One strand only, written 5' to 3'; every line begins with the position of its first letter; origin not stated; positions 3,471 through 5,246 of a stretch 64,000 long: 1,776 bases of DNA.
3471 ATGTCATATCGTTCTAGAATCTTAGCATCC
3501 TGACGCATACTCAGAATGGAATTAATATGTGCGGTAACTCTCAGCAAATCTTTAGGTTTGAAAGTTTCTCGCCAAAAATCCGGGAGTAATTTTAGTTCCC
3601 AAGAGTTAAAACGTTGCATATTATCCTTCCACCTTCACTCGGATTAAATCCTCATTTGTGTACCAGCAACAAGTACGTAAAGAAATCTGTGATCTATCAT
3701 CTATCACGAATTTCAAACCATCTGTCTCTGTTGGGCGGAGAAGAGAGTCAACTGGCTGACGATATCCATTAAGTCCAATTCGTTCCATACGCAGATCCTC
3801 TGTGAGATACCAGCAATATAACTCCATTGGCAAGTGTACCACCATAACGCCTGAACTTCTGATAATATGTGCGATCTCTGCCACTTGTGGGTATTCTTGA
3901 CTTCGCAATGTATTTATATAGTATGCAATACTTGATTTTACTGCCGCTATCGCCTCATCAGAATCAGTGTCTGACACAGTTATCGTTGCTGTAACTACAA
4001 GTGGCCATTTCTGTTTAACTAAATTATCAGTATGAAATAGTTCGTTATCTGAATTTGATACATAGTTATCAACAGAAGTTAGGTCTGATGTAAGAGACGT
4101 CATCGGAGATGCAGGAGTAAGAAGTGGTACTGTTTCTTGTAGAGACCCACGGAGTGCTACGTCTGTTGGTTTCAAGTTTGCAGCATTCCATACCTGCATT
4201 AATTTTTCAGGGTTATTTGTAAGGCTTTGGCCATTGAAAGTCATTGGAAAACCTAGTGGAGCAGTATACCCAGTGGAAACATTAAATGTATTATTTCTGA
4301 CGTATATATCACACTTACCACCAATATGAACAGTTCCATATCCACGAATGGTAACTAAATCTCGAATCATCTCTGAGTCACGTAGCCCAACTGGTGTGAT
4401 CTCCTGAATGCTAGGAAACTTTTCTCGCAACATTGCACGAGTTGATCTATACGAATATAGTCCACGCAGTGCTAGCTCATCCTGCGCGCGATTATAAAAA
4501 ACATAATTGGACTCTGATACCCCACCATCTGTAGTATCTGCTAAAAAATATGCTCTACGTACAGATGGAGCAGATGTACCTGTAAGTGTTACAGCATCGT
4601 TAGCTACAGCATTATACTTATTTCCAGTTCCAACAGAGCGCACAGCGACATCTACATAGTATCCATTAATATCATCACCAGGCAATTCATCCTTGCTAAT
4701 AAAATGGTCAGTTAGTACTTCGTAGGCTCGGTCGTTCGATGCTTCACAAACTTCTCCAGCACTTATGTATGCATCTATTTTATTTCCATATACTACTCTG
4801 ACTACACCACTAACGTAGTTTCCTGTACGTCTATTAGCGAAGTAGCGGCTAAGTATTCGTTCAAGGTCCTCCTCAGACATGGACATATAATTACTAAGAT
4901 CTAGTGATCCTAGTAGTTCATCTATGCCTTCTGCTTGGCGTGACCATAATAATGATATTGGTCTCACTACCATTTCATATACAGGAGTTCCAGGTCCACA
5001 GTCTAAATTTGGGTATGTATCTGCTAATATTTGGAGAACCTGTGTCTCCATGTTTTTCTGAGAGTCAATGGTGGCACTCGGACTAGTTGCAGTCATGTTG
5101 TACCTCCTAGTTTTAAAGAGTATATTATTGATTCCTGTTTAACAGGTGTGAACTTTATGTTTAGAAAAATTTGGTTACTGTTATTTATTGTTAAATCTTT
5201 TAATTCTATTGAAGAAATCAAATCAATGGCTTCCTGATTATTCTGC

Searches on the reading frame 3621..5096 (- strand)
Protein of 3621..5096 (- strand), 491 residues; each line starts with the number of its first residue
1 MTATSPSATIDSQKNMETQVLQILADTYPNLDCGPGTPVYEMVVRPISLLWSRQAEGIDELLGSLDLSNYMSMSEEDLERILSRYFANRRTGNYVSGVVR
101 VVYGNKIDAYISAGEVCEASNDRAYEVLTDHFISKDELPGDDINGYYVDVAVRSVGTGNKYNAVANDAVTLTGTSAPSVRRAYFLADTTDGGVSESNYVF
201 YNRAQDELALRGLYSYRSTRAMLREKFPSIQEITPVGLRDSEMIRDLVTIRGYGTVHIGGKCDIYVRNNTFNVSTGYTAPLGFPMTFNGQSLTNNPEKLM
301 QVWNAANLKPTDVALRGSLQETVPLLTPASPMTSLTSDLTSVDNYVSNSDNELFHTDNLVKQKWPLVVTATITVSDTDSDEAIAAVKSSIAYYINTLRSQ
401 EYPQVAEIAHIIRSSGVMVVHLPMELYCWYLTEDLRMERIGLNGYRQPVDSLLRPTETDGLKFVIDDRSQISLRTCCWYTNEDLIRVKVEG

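Call 10: search_protein_families(library=pfam, proteins=[window:3621-5096:-], max_evalue=0.01)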
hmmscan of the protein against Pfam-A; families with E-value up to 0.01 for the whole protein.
window:3621-5096:- (491 aa): 1 family
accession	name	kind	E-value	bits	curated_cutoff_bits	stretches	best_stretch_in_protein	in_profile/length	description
PF04865.19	Baseplate_J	-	0.00055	19.7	21.1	0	88-206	16-124/255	Baseplate J-like protein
